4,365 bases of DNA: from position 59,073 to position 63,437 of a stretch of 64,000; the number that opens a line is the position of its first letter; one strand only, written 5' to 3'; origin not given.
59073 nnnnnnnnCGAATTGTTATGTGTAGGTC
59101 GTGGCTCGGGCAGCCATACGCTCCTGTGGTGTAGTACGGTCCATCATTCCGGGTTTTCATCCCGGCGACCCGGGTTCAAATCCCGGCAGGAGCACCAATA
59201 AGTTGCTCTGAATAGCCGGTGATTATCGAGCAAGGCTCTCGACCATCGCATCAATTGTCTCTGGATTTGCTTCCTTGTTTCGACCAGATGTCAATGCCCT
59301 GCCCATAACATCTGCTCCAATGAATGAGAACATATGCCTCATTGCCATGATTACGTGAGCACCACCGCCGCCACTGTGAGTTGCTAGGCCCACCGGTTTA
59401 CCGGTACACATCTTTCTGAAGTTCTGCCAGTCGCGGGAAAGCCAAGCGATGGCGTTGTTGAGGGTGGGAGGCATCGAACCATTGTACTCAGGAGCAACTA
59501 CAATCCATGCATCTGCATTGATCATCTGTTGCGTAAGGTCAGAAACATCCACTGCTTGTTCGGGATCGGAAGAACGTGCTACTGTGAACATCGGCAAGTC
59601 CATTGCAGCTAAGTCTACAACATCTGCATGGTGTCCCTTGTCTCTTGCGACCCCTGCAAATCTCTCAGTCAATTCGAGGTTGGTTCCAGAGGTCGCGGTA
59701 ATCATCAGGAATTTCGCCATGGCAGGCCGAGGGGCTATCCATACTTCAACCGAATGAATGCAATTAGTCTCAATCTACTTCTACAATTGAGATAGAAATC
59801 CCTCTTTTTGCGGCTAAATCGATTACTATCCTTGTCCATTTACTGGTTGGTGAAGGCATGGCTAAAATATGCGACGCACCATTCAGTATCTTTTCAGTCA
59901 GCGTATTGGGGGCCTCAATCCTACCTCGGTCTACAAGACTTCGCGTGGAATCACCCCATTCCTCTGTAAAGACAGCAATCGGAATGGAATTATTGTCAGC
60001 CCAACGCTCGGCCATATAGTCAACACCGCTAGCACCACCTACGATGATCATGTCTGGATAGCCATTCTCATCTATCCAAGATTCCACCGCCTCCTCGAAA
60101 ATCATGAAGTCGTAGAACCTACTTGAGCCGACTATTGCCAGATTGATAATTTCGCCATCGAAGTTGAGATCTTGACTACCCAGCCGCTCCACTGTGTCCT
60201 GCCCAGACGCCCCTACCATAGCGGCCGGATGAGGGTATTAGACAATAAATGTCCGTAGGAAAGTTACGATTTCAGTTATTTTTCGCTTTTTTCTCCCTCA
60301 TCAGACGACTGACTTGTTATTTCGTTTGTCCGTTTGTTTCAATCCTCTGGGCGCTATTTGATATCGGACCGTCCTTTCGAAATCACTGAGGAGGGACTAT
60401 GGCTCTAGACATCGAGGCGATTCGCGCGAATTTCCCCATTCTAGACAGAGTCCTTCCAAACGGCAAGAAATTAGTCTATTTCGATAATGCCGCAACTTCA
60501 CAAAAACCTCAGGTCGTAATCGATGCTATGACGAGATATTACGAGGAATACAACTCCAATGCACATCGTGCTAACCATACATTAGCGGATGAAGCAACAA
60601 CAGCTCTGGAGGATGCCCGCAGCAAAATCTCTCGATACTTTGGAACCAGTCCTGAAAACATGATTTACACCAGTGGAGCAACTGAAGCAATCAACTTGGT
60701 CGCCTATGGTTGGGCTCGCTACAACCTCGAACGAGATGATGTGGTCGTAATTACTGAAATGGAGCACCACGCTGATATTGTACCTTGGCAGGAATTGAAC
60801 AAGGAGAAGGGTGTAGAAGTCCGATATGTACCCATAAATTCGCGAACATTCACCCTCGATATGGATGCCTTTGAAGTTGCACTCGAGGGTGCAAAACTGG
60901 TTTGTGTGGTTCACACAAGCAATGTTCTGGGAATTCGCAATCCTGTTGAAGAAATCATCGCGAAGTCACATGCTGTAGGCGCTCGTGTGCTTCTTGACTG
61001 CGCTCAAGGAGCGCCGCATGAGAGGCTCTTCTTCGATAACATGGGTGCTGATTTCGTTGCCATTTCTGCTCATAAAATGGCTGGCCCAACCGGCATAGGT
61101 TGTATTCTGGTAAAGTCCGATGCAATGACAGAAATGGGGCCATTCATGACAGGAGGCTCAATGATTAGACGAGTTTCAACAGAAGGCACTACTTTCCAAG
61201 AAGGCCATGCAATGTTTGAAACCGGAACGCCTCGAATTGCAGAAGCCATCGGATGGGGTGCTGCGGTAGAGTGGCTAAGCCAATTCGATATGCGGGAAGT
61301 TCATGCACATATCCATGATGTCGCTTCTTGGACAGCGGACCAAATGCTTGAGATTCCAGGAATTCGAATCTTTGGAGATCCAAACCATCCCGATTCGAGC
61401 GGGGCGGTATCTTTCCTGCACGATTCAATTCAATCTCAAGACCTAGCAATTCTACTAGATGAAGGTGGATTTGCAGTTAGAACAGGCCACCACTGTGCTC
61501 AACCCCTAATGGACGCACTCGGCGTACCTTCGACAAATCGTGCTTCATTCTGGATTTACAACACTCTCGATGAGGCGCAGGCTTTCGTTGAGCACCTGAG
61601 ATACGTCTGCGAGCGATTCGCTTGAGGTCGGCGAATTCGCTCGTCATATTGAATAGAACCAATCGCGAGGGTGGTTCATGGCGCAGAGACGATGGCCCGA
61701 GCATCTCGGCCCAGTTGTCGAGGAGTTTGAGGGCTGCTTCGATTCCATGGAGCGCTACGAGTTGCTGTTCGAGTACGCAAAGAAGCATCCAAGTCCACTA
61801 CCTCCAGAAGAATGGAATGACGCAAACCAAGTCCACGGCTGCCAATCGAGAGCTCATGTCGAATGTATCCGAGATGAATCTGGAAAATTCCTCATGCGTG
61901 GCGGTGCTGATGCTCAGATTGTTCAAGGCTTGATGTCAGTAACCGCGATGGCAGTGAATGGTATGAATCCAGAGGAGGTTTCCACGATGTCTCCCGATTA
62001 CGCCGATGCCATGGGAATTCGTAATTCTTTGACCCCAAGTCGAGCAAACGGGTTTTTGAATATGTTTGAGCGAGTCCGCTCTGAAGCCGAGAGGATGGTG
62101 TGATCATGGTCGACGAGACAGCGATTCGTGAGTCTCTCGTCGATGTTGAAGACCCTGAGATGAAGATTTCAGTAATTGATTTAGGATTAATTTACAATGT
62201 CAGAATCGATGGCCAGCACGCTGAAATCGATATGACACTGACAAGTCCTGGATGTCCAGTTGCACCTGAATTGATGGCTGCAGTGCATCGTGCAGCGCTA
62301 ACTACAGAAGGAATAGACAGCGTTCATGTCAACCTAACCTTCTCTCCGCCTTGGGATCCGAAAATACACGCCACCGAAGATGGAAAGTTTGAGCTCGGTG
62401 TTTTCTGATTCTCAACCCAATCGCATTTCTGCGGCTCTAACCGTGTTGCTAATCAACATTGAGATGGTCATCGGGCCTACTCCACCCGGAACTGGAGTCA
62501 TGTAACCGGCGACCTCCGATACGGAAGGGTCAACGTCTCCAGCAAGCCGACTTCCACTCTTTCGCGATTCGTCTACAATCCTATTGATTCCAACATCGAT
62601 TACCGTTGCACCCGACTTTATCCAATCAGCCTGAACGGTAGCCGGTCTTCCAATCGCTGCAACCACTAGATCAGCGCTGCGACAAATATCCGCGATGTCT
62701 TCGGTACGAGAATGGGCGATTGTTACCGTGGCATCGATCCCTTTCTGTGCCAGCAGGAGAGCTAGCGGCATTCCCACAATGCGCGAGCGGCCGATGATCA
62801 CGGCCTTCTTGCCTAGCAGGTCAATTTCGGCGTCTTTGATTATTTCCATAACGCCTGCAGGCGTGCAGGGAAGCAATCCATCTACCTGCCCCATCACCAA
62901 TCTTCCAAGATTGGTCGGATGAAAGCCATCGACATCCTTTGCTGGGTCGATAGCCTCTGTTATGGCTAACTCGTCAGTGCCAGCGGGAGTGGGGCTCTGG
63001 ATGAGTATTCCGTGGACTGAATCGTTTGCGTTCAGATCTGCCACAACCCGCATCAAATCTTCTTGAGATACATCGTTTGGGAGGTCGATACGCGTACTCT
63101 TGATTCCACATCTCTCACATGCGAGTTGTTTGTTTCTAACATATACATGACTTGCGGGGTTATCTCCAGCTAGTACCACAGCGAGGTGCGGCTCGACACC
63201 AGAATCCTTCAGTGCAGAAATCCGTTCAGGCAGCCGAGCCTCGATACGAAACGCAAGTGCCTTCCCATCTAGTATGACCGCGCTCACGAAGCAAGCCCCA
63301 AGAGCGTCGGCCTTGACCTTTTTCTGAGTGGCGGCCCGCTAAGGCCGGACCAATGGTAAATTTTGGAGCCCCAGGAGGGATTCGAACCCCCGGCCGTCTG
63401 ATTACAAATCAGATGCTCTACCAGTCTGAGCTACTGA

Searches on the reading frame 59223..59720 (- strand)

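Call 48: search_protein_families(library=pfam, proteins=[window:59223-59720:-], max_evalue=0.01)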
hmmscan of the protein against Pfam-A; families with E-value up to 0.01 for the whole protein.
window:59223-59720:- (165 aa): 2 families
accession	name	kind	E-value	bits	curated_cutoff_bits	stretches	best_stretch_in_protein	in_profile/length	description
PF03358.20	FMN_red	-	2e-28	99.3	24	1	11-143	13-145/152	NADPH-dependent FMN reductase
PF02525.22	Flavodoxin_2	-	9.8e-14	51.9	27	1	12-163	15-194/198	Flavodoxin-like fold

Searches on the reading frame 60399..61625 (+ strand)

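Call 48: search_protein_families(library=pfam, proteins=[window:60399-61625:+], max_evalue=0.01)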
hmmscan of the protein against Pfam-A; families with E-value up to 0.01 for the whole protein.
window:60399-61625:+ (408 aa): 1 family
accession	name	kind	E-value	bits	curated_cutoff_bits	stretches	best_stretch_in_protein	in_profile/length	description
PF00266.25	Aminotran_5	-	2.5e-123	412.2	21.5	1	26-396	1-371/371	Aminotransferase class-V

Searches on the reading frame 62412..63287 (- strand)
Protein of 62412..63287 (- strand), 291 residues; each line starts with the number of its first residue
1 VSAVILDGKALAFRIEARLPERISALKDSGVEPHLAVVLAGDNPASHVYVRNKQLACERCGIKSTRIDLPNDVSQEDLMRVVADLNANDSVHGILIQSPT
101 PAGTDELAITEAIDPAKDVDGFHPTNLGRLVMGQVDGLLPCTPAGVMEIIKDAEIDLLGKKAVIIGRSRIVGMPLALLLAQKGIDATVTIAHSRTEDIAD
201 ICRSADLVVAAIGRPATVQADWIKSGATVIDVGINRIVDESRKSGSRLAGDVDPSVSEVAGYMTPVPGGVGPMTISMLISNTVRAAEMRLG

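Call 48: search_protein_families(library=pfam, proteins=[window:62412-63287:-], max_evalue=0.01)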
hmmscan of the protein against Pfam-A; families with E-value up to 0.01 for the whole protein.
window:62412-63287:- (291 aa): 2 families
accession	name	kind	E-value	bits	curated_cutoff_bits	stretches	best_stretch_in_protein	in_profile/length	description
PF02882.25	THF_DHG_CYH_C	-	1.4e-63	213.4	27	1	123-288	1-158/160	Tetrahydrofolate dehydrogenase/cyclohydrolase, NAD(P)-binding domain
PF00763.28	THF_DHG_CYH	-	7.1e-39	133.1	32.8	1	6-120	1-115/115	Tetrahydrofolate dehydrogenase/cyclohydrolase, catalytic domain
